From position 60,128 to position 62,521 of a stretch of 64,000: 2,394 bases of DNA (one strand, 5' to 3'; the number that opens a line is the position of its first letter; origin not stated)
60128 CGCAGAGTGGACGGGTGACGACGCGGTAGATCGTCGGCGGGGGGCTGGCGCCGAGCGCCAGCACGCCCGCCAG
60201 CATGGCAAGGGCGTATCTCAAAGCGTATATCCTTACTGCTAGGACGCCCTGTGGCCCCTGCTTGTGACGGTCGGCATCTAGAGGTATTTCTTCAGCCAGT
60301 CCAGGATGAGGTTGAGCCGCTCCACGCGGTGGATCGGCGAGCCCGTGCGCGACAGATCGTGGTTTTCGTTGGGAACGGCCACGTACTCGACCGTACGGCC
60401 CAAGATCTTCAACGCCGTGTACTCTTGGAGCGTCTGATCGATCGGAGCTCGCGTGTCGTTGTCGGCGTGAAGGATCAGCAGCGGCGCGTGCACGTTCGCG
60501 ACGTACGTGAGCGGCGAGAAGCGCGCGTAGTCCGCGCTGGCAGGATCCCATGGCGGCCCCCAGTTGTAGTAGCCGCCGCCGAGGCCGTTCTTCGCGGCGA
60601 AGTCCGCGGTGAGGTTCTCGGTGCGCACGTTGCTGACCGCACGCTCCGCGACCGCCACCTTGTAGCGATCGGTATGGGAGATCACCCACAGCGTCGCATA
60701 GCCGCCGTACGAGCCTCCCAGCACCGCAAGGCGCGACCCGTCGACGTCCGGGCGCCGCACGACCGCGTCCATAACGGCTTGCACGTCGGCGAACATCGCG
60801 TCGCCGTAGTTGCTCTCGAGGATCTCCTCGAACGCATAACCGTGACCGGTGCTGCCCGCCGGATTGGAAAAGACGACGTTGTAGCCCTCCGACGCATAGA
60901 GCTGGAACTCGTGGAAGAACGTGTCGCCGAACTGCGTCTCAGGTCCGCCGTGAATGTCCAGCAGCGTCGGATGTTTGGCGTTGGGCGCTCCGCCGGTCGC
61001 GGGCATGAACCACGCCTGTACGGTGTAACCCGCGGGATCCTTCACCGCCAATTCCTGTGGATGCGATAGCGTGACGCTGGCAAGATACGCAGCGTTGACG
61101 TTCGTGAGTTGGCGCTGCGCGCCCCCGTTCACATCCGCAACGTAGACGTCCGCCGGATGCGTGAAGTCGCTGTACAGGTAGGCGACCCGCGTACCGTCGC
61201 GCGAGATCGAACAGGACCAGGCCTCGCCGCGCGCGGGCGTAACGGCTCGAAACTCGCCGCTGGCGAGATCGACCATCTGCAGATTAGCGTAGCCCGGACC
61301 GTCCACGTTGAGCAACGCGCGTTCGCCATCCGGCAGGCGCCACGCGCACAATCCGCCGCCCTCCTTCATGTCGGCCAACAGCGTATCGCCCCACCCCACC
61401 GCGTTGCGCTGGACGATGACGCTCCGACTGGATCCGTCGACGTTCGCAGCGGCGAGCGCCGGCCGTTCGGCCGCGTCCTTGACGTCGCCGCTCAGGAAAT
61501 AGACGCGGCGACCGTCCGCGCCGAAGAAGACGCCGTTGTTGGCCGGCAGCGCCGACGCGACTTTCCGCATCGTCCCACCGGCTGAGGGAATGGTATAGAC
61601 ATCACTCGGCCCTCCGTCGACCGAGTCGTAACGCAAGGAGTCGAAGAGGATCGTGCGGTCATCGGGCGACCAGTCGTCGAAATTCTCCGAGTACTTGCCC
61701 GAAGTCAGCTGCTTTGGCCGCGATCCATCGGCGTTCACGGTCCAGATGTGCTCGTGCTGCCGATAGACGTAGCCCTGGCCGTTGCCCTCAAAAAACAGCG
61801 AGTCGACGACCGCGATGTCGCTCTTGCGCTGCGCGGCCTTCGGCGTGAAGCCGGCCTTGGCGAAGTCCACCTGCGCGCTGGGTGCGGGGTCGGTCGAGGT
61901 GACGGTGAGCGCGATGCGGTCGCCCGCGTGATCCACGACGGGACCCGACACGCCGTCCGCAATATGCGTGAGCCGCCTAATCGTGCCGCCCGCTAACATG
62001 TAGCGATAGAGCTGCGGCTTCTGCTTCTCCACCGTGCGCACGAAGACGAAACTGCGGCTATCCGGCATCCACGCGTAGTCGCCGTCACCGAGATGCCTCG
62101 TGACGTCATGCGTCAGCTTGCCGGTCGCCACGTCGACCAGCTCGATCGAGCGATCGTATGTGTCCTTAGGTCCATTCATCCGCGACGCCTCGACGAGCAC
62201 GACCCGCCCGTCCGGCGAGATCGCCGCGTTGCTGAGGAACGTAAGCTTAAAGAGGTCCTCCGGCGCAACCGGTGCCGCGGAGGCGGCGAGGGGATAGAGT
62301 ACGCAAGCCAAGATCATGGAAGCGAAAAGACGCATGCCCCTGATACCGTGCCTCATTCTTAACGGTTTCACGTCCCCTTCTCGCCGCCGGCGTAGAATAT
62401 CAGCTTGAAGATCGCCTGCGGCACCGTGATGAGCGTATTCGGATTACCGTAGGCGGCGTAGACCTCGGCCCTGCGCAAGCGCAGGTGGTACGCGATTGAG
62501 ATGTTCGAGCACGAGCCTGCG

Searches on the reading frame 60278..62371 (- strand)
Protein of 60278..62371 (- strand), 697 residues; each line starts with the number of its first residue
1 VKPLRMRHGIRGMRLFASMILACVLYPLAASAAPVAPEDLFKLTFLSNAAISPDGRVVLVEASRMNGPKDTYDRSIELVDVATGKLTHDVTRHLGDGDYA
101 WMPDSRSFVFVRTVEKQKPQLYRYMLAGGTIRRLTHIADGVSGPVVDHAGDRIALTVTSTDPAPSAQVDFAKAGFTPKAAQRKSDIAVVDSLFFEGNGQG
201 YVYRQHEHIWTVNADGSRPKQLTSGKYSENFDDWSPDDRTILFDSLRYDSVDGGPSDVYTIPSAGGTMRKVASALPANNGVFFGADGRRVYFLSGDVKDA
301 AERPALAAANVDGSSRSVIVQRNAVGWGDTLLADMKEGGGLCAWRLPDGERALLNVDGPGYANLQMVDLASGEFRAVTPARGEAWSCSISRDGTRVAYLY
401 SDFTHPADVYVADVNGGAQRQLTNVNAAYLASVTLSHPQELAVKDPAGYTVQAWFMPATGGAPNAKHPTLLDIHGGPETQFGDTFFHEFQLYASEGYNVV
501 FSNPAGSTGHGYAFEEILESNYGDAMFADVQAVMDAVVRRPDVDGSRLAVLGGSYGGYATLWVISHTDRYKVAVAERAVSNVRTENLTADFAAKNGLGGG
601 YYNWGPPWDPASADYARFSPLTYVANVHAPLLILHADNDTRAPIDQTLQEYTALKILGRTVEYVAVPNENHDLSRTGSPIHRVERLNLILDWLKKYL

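Call 72: search_protein_families(library=pfam, proteins=[window:60278-62371:-], max_evalue=0.00001)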
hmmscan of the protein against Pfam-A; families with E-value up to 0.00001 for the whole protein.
window:60278-62371:- (697 aa): 3 families
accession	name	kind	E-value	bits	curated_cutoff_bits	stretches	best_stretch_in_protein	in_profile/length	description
PF00326.27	Peptidase_S9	-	3.9e-47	160.9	22.6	1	485-697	3-210/213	Prolyl oligopeptidase family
PF07676.18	PD40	-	2.2e-08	34.3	20.9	0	90-123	4-38/38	WD40-like Beta Propeller Repeat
PF00930.27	DPPIV_N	-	5.6e-07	29.1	22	0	206-274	259-326/354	Dipeptidyl peptidase IV (DPP IV) N-terminal region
